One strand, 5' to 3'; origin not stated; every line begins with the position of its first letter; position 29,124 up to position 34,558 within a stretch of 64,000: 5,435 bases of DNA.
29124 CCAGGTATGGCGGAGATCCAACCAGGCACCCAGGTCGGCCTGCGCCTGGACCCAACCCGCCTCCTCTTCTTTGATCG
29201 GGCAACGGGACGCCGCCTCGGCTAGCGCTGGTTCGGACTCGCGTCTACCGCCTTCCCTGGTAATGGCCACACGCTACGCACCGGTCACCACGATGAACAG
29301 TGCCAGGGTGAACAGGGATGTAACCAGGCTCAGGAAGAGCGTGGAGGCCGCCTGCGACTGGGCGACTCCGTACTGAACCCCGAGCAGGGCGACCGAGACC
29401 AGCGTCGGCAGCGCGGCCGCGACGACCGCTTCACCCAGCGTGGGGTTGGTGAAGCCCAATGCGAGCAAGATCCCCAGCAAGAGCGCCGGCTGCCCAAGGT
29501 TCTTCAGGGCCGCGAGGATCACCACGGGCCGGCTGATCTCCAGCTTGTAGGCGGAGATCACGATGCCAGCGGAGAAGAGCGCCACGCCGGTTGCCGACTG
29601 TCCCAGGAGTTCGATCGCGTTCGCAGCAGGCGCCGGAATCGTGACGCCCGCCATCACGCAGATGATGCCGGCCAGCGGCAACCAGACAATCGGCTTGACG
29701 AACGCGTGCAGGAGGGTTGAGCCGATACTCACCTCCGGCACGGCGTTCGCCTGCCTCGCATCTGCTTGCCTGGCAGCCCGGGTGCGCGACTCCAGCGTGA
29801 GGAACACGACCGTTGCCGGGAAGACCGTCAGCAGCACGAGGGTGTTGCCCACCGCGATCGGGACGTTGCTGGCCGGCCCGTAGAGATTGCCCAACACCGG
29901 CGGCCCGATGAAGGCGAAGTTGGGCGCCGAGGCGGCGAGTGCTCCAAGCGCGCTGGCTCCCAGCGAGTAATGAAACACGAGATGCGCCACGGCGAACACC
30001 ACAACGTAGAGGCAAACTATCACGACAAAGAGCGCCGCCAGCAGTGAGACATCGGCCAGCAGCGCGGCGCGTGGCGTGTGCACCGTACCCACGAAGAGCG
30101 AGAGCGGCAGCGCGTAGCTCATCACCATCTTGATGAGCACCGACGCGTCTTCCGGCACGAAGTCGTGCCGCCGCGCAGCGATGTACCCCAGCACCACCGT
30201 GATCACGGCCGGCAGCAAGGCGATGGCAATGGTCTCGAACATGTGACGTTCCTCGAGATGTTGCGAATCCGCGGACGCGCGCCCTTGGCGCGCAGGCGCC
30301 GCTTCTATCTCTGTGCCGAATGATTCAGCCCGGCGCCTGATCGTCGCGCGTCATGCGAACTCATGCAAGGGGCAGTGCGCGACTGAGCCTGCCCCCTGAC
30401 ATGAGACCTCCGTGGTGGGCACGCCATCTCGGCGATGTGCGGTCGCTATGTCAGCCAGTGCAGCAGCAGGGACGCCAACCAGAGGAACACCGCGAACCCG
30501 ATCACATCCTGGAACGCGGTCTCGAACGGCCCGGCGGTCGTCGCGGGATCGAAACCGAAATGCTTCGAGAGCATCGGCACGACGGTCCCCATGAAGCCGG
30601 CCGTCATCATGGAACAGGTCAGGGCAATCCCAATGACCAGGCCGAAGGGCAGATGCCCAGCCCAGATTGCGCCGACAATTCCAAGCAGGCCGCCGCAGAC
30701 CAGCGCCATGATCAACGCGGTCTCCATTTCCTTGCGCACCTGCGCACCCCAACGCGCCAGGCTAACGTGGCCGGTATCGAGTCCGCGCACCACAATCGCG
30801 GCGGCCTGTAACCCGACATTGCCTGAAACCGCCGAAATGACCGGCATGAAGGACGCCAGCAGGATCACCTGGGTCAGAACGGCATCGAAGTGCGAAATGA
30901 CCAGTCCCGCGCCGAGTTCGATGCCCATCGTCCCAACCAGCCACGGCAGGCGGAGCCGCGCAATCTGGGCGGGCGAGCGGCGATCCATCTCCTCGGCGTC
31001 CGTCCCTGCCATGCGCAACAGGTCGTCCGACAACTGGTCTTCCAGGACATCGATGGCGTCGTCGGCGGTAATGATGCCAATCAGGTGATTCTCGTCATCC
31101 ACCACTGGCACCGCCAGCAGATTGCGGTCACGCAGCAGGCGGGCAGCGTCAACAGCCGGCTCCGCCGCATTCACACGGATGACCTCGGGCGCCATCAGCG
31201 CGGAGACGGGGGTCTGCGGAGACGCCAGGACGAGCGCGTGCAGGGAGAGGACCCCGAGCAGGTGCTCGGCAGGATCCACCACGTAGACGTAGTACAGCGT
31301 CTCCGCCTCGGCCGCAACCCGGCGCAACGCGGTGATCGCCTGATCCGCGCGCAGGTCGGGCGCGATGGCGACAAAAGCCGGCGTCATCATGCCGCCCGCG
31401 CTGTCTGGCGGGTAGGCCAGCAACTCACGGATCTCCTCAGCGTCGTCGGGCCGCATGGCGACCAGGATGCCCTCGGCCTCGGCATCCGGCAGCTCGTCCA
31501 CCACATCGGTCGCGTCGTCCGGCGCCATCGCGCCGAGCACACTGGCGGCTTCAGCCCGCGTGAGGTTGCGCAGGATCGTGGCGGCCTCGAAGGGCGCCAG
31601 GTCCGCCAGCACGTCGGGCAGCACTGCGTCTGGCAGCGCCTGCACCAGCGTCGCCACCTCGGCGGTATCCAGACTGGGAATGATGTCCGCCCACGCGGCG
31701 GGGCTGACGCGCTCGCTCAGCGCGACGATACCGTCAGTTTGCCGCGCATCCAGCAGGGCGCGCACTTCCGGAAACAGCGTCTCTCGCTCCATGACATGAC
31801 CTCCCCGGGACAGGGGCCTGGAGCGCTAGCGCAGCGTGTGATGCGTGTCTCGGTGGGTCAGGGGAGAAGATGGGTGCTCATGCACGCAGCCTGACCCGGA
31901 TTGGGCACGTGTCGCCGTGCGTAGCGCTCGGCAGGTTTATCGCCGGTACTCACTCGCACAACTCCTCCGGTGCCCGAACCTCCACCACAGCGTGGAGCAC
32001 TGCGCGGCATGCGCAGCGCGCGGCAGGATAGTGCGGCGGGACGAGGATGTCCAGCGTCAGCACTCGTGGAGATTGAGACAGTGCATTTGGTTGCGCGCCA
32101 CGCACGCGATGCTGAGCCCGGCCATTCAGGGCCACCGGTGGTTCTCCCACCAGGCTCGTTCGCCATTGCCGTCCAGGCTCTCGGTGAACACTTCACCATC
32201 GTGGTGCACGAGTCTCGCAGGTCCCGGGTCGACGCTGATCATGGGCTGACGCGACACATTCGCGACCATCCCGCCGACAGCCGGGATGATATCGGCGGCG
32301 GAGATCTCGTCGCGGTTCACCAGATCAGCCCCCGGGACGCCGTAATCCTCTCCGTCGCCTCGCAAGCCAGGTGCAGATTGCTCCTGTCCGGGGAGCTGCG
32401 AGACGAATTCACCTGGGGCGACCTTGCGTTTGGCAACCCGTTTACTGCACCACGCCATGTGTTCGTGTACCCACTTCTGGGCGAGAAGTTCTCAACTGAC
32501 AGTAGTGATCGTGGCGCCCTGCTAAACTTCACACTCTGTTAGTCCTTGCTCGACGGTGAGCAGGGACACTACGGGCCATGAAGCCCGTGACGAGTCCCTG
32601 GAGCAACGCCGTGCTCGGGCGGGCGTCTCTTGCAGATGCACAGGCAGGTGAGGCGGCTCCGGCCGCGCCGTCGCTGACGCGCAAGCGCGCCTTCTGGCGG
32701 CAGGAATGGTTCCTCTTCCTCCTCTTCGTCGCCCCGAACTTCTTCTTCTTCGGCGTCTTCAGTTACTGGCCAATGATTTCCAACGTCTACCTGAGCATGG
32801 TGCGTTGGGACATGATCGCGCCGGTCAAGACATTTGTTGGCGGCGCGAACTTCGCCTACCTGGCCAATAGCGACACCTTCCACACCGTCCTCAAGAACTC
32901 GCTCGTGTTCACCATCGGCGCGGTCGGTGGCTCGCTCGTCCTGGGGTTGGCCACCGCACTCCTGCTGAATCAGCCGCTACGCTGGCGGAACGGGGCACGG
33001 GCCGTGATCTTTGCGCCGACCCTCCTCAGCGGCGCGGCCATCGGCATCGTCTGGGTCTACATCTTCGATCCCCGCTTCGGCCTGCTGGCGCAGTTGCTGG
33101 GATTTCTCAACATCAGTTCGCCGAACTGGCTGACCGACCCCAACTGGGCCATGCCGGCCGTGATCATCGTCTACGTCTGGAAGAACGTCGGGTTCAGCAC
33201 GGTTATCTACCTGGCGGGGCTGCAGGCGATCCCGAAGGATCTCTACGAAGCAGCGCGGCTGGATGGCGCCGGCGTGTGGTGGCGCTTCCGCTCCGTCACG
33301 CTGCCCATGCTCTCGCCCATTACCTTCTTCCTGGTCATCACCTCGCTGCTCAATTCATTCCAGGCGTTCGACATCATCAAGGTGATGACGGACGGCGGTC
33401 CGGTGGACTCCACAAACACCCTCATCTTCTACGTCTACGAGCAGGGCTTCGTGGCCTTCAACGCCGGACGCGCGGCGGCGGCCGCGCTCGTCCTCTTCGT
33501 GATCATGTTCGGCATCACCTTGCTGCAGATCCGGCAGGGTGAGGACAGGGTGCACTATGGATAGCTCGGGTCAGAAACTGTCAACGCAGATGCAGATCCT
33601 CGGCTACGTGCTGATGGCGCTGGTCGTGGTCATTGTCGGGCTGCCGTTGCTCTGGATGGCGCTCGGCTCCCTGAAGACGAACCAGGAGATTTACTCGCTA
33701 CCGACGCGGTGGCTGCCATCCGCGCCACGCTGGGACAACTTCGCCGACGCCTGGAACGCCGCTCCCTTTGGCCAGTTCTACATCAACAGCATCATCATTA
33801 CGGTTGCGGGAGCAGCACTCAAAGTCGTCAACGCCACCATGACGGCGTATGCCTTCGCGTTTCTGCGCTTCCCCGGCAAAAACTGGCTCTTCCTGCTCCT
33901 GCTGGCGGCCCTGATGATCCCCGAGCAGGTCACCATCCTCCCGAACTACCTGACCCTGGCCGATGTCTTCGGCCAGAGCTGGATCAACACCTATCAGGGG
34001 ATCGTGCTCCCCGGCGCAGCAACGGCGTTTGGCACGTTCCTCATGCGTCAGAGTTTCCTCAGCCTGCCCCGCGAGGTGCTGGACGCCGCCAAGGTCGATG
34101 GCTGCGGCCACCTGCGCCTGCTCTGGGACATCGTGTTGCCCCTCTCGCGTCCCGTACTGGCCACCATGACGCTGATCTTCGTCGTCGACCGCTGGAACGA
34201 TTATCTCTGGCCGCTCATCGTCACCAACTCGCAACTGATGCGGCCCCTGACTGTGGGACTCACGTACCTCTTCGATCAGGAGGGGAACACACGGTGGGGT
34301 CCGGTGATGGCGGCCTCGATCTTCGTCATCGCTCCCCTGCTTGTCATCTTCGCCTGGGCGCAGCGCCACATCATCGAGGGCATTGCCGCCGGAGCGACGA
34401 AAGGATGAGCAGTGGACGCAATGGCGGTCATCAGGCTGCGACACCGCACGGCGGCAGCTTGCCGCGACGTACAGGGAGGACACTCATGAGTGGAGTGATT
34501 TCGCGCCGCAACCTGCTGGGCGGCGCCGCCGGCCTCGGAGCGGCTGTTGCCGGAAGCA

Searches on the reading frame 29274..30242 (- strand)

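Call 52: search_protein_families(library=pfam, proteins=[window:29274-30242:-], max_evalue=0.001)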
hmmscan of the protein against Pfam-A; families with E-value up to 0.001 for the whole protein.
window:29274-30242:- (322 aa): 1 family
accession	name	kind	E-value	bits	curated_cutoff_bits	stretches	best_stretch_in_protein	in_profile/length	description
PF03547.23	Mem_trans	-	2.2e-33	115.8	25.7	1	5-317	2-343/343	Membrane transport protein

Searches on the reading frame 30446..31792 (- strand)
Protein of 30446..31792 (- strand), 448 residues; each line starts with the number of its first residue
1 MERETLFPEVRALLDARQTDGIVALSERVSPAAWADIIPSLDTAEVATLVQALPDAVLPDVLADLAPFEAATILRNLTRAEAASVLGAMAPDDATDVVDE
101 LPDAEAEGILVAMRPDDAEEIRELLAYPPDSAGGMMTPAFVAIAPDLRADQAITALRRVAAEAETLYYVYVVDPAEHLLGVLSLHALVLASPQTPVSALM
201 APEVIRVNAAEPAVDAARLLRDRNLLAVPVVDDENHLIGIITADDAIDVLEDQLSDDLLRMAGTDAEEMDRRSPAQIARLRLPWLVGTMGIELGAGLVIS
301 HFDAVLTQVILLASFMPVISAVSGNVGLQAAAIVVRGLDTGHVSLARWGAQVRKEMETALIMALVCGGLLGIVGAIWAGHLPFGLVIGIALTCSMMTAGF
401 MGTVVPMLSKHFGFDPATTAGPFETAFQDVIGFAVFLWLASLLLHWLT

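Call 52: search_protein_families(library=pfam, proteins=[window:30446-31792:-], max_evalue=0.001)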
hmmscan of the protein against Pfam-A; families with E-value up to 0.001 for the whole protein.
window:30446-31792:- (448 aa): 3 families
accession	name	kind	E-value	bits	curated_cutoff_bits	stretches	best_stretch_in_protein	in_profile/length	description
PF01769.21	MgtE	-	5e-32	111.2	27.6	1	316-438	1-124/125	Divalent cation transporter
PF03448.22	MgtE_N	-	2.6e-22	79.7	25.9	1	30-130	2-102/102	MgtE intracellular N domain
PF00571.33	CBS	-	5.3e-16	59.1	24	1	196-251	1-56/57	CBS domain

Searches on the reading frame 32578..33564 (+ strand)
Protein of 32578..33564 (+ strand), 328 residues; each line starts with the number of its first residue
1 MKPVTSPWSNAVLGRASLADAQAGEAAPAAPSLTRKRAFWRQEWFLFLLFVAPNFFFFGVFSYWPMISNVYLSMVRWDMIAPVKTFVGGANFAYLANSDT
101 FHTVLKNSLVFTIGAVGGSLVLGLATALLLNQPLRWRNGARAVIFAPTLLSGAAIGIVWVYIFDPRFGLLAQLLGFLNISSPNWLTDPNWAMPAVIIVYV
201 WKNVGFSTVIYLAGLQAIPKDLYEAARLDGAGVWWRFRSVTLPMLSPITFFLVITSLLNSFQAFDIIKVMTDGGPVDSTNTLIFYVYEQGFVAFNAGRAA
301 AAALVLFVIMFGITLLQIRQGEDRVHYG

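Call 52: search_protein_families(library=pfam, proteins=[window:32578-33564:+], max_evalue=0.001)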
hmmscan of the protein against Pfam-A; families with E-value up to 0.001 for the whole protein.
window:32578-33564:+ (328 aa): 1 family
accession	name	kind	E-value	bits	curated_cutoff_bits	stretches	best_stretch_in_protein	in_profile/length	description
PF00528.27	BPD_transp_1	-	4.9e-21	75.7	26.4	1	120-317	2-175/184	Binding-protein-dependent transport system inner membrane component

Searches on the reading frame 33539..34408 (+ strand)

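Call 52: search_protein_families(library=pfam, proteins=[window:33539-34408:+], max_evalue=0.001)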
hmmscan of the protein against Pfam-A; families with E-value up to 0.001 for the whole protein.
window:33539-34408:+ (289 aa): 1 family
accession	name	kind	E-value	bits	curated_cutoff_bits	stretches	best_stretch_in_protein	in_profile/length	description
PF00528.27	BPD_transp_1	-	4.8e-17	62.7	26.4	1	105-278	7-178/184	Binding-protein-dependent transport system inner membrane component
